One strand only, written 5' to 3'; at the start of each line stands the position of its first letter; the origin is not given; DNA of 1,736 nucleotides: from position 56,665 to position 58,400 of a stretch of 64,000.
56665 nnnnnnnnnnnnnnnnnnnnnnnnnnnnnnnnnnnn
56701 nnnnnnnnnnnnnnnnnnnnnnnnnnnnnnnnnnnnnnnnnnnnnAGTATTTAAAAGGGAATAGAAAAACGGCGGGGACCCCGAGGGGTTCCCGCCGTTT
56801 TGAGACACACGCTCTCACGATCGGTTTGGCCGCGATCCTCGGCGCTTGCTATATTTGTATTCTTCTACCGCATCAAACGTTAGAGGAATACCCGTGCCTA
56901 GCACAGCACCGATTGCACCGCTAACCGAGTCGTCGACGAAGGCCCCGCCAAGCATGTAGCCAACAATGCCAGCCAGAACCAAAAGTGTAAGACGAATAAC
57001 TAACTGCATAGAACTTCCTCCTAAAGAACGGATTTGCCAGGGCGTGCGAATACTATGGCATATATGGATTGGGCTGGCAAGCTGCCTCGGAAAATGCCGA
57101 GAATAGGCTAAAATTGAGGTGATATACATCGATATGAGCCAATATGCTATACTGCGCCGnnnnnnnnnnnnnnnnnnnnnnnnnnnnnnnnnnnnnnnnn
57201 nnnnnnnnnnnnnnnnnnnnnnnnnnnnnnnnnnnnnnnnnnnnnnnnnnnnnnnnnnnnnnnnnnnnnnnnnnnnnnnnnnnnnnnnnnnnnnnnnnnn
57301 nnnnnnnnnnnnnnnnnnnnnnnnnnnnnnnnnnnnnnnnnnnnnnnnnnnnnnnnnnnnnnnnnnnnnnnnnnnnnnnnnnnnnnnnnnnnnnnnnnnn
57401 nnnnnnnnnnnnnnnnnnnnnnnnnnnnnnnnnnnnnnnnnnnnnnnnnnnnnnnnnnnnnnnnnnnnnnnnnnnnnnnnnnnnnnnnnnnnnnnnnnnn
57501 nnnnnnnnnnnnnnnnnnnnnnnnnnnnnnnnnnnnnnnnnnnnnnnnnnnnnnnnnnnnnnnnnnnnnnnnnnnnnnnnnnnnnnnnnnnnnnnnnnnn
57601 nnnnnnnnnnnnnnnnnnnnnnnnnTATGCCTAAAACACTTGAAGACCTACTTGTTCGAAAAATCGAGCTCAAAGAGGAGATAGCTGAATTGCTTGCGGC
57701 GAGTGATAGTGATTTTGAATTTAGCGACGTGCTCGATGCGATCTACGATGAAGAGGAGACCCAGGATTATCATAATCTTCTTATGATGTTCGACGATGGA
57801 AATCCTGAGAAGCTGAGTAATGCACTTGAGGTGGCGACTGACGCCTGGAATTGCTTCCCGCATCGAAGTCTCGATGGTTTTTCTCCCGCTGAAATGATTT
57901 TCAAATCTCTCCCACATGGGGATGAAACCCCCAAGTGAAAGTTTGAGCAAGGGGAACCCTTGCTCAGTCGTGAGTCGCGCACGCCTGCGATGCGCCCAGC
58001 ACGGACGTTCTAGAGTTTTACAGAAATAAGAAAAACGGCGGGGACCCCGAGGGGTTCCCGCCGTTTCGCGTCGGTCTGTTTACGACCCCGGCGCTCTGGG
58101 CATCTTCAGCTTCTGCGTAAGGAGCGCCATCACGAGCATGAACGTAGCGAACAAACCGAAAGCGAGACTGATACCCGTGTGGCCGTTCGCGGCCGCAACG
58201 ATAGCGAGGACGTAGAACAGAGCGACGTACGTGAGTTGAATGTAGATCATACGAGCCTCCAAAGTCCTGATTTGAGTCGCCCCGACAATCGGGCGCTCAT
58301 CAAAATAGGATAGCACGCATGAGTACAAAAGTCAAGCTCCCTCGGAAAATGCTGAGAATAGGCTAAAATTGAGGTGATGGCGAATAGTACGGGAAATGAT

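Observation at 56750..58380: HicB–HicA toxin-antitoxin plus a coupled third gene, embedded between two copies of a small repeat module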

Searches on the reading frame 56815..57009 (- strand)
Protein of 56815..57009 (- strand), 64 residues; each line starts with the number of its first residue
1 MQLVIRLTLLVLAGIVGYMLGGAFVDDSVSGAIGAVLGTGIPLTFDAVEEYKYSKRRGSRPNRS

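Call 3: search_protein_families(library=pfam, proteins=[window:56815-57009:-], max_evalue=1)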
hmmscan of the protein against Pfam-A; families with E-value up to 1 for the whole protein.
window:56815-57009:- (64 aa): 1 family
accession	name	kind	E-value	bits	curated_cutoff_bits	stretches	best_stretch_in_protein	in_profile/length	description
PF13789.11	DUF4181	-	0.07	14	25.4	1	3-56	36-86/108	Domain of unknown function (DUF4181)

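Call 37: search_protein_families(library=ncbifam, proteins=[window:56815-57009:-], max_evalue=1)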
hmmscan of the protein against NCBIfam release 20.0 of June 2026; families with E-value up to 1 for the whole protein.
window:56815-57009:- (64 aa): 0 families

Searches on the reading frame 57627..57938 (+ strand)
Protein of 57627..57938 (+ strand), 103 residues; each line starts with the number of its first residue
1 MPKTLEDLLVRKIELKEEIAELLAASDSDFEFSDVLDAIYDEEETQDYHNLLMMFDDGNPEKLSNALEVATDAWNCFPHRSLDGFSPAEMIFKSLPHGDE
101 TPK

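Call 3: search_protein_families(library=pfam, proteins=[window:57627-57938:+], max_evalue=1)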
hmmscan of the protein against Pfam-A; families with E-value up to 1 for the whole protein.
window:57627-57938:+ (103 aa): 1 family
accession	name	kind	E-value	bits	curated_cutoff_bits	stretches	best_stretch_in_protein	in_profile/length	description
PF19436.4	ACS_CODH_B_C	-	0.34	10.9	25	1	13-56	188-232/245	ACS/CODH beta subunit C-terminal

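Call 11: find_encoding_contigs(protein=window:57627-57938:+, flank=10000, max_places=10)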
Protein window:57627-57938:+ (103 aa): no gene with exactly this product is on record in the collection.

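Call 21: find_homologous_proteins(query=window:57627-57938:+, max_evalue=0.001)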
Query window:57627-57938:+ (103 aa): 3 proteins with E <= 0.001 among 13 candidates.
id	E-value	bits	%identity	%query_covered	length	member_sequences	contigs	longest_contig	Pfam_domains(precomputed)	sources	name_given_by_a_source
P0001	4.8e-62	224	100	100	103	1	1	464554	-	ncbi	-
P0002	2.3e-19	88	50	82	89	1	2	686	-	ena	-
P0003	3.5e-13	68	58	55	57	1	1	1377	-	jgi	jgi:hypothetical protein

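Call 22: find_encoding_contigs(protein=P0002, flank=10000)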
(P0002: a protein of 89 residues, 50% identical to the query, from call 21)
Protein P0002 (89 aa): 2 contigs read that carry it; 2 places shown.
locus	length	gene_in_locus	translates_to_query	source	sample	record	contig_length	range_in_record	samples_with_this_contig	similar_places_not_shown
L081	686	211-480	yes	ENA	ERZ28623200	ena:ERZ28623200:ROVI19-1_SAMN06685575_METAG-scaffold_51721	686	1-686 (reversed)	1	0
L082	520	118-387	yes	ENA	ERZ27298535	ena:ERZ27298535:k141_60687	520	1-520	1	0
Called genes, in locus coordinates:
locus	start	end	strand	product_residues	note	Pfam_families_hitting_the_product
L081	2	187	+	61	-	?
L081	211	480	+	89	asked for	-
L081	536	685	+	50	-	?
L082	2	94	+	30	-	?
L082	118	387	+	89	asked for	-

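Call 23: find_encoding_contigs(protein=P0003, flank=10000)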
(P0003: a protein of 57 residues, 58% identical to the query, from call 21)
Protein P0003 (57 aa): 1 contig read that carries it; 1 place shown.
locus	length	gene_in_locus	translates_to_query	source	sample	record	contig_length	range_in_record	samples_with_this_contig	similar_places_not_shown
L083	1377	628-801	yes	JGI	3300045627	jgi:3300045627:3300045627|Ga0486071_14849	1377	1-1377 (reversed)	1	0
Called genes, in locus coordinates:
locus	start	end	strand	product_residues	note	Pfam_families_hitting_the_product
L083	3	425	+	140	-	?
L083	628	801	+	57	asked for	-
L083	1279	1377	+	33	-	?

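Call 35: predict_structure(alignment_id=A2)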
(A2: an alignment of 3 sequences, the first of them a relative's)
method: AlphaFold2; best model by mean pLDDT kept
length: 103 residues; sequences in the alignment: 3
mean_pLDDT: 74.3   pTM: 0.62
mean pLDDT of the five models: 74.3, 64.5, 62.8, 49.2, 45.9
residues with pLDDT >= 90: 1; 70-90: 76; 50-70: 20; < 50: 6
segments of 3 or more residues with pLDDT < 50: 98-103
pLDDT, mean of each block of 10 residues (from residue 1): 78 88 80 78 60 70 79 82 82 58 39
secondary structure, 60 per line:
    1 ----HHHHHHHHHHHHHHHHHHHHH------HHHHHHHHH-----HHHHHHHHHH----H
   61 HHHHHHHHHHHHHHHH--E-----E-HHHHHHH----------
elements in order: H5-25 H32-40 H46-55 H60-76 H87-93

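Call 37: search_protein_families(library=ncbifam, proteins=[window:57627-57938:+], max_evalue=1)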
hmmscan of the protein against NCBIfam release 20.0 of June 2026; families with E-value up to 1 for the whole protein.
window:57627-57938:+ (103 aa): 2 families
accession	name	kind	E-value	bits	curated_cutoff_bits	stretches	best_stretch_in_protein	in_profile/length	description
NF040764.1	CODH_ACS_al_bet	equivalog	0.2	9.8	800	1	14-54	650-690/705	acetyl-CoA decarbonylase/synthase complex subunit alpha/beta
NF007078.0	PRK09529.1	subfamily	0.28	9.2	809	1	14-55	655-696/710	bifunctional acetyl-CoA decarbonylase/synthase complex subunit alpha/beta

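Call 41: search_protein_representatives(alignment_id=A2)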
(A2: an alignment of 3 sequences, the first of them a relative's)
Query: 3 sequences, 89 profile positions. Proteins with E-value up to 0.001 (for the whole library): 335; up to 1e-10: 125; up to 1e-30: 5. The best 150 are listed.
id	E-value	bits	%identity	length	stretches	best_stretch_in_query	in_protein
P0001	1.5e-44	166.4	-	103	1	1-89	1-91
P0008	1.3e-32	128.1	-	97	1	3-88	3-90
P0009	1.1e-31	125.2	-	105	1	3-89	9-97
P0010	1.8e-31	124.5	-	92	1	11-87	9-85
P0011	2.4e-31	124.1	-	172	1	2-88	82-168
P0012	7.3e-30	119.3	-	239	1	2-89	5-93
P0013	3.0e-29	117.4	-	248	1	3-89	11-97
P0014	3.3e-29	117.2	-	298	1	4-89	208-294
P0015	5.0e-29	116.7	-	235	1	4-89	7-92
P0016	1.8e-28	114.8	-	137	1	3-87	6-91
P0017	2.2e-28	114.6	-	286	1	6-88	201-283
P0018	2.3e-28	114.6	-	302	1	3-89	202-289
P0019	4.1e-28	113.7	-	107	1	3-89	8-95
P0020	6.1e-28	113.2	-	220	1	4-88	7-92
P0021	1.2e-27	112.2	-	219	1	2-89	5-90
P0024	1.1e-26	109.1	-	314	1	3-87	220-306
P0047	2.4e-22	95.3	-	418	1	3-89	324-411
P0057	2.1e-20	89.0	-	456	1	5-88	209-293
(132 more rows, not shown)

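Call 43: search_protein_families(library=pfam, proteins=[P0014, P0017, P0018, P0012, P0013, P0015, P0011, P0047, P0057, P0024], max_evalue=0.01)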
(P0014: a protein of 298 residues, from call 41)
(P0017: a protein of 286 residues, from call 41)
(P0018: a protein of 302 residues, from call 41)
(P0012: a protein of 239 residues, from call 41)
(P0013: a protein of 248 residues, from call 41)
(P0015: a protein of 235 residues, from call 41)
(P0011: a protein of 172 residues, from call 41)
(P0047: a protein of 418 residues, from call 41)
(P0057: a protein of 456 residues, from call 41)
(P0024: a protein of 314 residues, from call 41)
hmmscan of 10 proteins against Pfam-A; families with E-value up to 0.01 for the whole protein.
P0014 (298 aa): 0 families

P0017 (286 aa): 0 families

P0018 (302 aa): 0 families

P0012 (239 aa): 0 families

P0013 (248 aa): 0 families

P0015 (235 aa): 0 families

P0011 (172 aa): 0 families

P0047 (418 aa): 1 family
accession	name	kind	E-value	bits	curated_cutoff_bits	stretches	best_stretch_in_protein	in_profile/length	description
PF03167.25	UDG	-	0.00046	20.7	24.3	1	76-202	6-102/141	Uracil DNA glycosylase superfamily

P0057 (456 aa): 0 families

P0024 (314 aa): 0 families

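Call 45: find_encoding_contigs(protein=P0008, flank=3000, max_places=4)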
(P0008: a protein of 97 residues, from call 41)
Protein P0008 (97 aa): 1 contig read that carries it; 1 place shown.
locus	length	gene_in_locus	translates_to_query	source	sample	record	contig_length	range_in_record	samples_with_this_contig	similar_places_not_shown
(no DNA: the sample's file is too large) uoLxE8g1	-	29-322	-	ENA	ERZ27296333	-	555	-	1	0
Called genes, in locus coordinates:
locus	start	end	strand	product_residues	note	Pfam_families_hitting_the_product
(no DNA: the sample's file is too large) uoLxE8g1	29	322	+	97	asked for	-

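Call 46: find_related_loci(query=A2, collection=viral_contigs, flank=4000)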
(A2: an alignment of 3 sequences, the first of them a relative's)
Query A2 (103 aa) in viral_contigs; peptide patterns used: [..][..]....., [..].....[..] (x = any residue, [..] = any of these).
113 stretches matched a pattern; 1 encode a relative of the query (tblastn E <= 1e-3); 1 distinct loci.
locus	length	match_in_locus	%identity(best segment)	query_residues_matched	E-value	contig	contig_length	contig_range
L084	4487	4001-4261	43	15-103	8e-21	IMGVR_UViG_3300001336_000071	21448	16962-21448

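Call 50: find_related_loci(query=A2, collection=metagenome_contigs, flank=3000)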
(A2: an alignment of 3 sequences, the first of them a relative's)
Query A2 (103 aa) in metagenome_contigs; peptide patterns used: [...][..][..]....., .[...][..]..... (x = any residue, [..] = any of these).
600 stretches matched a pattern (row limit reached: there are more); 286 encode a relative of the query (tblastn E <= 1e-3); the best 80 are kept; 80 distinct loci.
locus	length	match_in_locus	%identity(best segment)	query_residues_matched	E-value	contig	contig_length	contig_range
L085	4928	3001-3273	56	3-93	1e-31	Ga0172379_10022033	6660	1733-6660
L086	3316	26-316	52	2-93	7e-30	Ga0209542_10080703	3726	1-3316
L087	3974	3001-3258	55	4-89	2e-29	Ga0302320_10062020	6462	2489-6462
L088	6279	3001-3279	56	1-93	5e-29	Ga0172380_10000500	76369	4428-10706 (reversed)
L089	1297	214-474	56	8-94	2e-29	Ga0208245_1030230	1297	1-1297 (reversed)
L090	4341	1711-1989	52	1-93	2e-28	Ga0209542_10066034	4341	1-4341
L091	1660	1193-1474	47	6-98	2e-25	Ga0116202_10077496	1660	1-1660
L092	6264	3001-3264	48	2-89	3e-25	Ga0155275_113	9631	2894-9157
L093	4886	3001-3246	54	11-92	6e-25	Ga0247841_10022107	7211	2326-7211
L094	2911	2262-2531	46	6-94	3e-24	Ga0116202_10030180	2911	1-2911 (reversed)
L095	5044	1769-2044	49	3-93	4e-24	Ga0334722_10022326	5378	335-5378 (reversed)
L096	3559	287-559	51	3-92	4e-24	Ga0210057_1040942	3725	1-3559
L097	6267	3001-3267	47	6-94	2e-23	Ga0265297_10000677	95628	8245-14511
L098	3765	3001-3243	53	11-91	2e-23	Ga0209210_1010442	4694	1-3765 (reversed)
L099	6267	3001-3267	47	6-93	2e-23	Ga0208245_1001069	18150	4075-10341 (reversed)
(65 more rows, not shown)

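Call 91: search_solved_structures(query=A3, max_evalue=1, show_alignments=1)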
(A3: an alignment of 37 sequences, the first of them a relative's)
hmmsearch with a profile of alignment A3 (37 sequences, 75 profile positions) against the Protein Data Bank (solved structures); distinct sequences matched with E-value up to 1: 5.
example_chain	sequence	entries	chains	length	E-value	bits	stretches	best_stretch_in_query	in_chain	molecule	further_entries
2yzt_A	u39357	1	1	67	8.4e-06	28.8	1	1-58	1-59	Putative uncharacterized protein TTHA1756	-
7ue2_A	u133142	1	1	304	0.1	15.7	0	15-49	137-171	RPB_PLP3_R6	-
5vps_A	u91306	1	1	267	0.17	15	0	17-47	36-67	Short-chain dehydrogenase/reductase SDR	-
6g1c_V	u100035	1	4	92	0.48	13.6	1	20-48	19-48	Antitoxin HicB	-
6g1n_A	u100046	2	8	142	0.99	12.6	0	21-48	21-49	antitoxin HicB | HicB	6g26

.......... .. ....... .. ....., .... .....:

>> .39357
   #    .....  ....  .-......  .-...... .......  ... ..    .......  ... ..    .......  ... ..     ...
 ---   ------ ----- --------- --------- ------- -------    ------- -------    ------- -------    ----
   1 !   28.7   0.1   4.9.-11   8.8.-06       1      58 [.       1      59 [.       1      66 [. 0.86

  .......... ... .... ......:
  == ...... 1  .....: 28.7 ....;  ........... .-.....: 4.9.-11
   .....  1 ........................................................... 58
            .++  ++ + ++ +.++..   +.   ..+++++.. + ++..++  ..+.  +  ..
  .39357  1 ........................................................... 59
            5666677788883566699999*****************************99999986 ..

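Call 92: search_protein_families(library=pfam, alignment_id=A3, max_evalue=0.01)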
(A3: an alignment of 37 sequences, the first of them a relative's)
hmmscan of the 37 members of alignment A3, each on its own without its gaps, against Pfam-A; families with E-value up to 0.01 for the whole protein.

A. member 1, P0005 (76 aa): 2 families
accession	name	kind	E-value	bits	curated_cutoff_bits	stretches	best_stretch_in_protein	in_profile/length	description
PF15919.11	HicB_lk_antitox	-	0.0022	18.6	27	1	19-51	12-48/123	HicB_like antitoxin of bacterial toxin-antitoxin system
PF24113.1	DUF7387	-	0.0041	17.9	27.9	1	10-60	17-73/85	Family of unknown function (DUF7387)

B. families by the number of members that match (of 37 scanned): 4 families
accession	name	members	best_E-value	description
PF15919.11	HicB_lk_antitox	16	0.0011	HicB_like antitoxin of bacterial toxin-antitoxin system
PF08972.17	DUF1902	10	5.5e-05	Domain of unknown function (DUF1902)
PF24113.1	DUF7387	9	0.0016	Family of unknown function (DUF7387)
PF01816.23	LRV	2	0.003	Leucine rich repeat variant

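Call 95: predict_structure(alignment_id=A3)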
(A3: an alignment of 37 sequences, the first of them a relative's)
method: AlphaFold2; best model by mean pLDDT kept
length: 76 residues; sequences in the alignment: 37
mean_pLDDT: 82.6   pTM: 0.68
mean pLDDT of the five models: 82.6, 79.5, 79.1, 78.7, 76.7
residues with pLDDT >= 90: 26; 70-90: 40; 50-70: 6; < 50: 4
segments of 3 or more residues with pLDDT < 50: 73-76
pLDDT, mean of each block of 10 residues (from residue 1): 84 90 91 92 87 80 73 50
secondary structure, 60 per line:
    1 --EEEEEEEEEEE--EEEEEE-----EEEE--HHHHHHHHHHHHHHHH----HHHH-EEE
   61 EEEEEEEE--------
elements in order: E3-13 E16-21 E27-30 H33-48 H53-56 E58-68

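Call 97: fold_search(model_id=the predicted structure, library=pdb)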
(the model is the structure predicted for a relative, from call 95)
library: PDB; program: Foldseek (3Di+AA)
matches with E <= 10: 679; with E <= 0.001: 0
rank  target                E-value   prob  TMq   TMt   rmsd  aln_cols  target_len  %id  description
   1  1wv8                  1.1e-02  1.00  0.71  0.75   2.2        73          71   26  Crystal structure of hypothetical protein TTHA1013 from an extremely thermophilic bacterium thermus thermophilus HB8 (released 2005-06-12)
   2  3vq4_B                1.5e-01  0.54  0.40  0.26   4.2        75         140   16  Fragments bound to HIV-1 integrase (released 2013-01-30)
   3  3hph_D                2.3e-01  0.21  0.34  0.18   9.0        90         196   13  Closed tetramer of Visna virus integrase (residues 1-219) in complex with LEDGF IBD (released 2009-07-28)
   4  9c29_G                2.8e-01  0.21  0.39  0.17  10.2        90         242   13  Hexadecamer of NL4-3 WT HIV-1 intasome (released 2025-06-25)
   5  3k6q_A                3.0e-01  0.57  0.45  0.27   7.3        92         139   11  CRYSTAL STRUCTURE OF An antitoxin part of a putative toxin/antitoxin system (SWOL_0700) FROM SYNTROPHOMONAS WOLFEI SUB (released 2009-10-27)
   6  3hph_A                3.2e-01  0.18  0.34  0.18   9.0        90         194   13  Closed tetramer of Visna virus integrase (residues 1-219) in complex with LEDGF IBD (released 2009-07-28)
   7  5t2a_n                3.4e-01  0.13  0.26  0.27   8.3        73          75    4  CryoEM structure of the Leishmania donovani 80S ribosome at 2.9 Angstrom resolution (released 2017-01-25)
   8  4fw2_B                3.7e-01  0.21  0.39  0.19   6.8        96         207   14  Crystal structure of RSV three-domain integrase with disordered N-terminal domain (released 2013-05-15)
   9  3vqp_B                3.9e-01  0.33  0.37  0.23   6.2        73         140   14  HIV-1 IN core domain in complex with 2,3-dihydro-1,4-benzodioxin-5-ylmethanol (released 2013-01-30)
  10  6u8q_N                3.9e-01  0.21  0.37  0.24   7.5        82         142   17  CryoEM structure of HIV-1 cleaved synaptic complex (CSC) intasome (released 2020-02-05)
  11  9c29_F                3.9e-01  0.18  0.38  0.16  10.2        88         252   14  Hexadecamer of NL4-3 WT HIV-1 intasome (released 2025-06-25)
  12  4pa1                  4.2e-01  0.20  0.36  0.21   6.4        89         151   15  Crystal Structure of Catalytic Core domain of FIV Integrase (released 2014-09-17)
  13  3wnh_A                4.5e-01  0.33  0.42  0.27   6.9        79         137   16  Cyclic hexapeptide PKZDNv in complex with HIV-1 integrase (released 2013-12-25)
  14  4no7                  4.8e-01  0.21  0.34  0.10   6.3        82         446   11  Human Glucokinase in complex with a nanomolar activator. (released 2014-10-29)
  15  9c29_D                4.8e-01  0.14  0.35  0.14   9.9        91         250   15  Hexadecamer of NL4-3 WT HIV-1 intasome (released 2025-06-25)
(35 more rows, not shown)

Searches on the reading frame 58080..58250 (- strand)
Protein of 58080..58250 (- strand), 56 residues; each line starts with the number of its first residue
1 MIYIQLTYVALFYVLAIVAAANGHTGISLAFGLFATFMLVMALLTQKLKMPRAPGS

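Call 3: search_protein_families(library=pfam, proteins=[window:58080-58250:-], max_evalue=1)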
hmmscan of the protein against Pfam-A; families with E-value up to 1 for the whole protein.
window:58080-58250:- (56 aa): 4 families
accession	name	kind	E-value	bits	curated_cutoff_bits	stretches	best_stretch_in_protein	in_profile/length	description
PF01528.21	Herpes_glycop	-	0.012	15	25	1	3-44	287-328/373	Herpesvirus glycoprotein M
PF07043.18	DUF1328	-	0.35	11.7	27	1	11-43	2-34/39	Protein of unknown function (DUF1328)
PF11188.13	DUF2975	-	0.51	10.7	27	1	4-45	69-109/130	Protein of unknown function (DUF2975)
PF11833.13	CPP1-like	-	0.56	10.2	28.4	1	2-40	95-133/196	Protein CHAPERONE-LIKE PROTEIN OF POR1-like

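Call 37: search_protein_families(library=ncbifam, proteins=[window:58080-58250:-], max_evalue=1)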
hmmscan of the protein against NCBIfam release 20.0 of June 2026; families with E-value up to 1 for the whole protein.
window:58080-58250:- (56 aa): 6 families
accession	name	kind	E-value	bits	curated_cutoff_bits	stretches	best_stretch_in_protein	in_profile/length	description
NF010233.0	PRK13682.2-4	equivalog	0.021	15.1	85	1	6-40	2-36/59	hypothetical protein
NF010226.0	PRK13682.1-1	equivalog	0.042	13.9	59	1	6-37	2-38/53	hypothetical protein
NF010232.0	PRK13682.2-2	equivalog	0.064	13.6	85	1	6-37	4-35/57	hypothetical protein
NF010228.0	PRK13682.1-3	equivalog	0.1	12.6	71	1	6-37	2-33/57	hypothetical protein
NF010234.0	PRK13682.2-5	equivalog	0.18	12.2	70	1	7-44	3-40/57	hypothetical protein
NF010229.0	PRK13682.1-4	equivalog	0.2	11.7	52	1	6-40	2-36/53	hypothetical protein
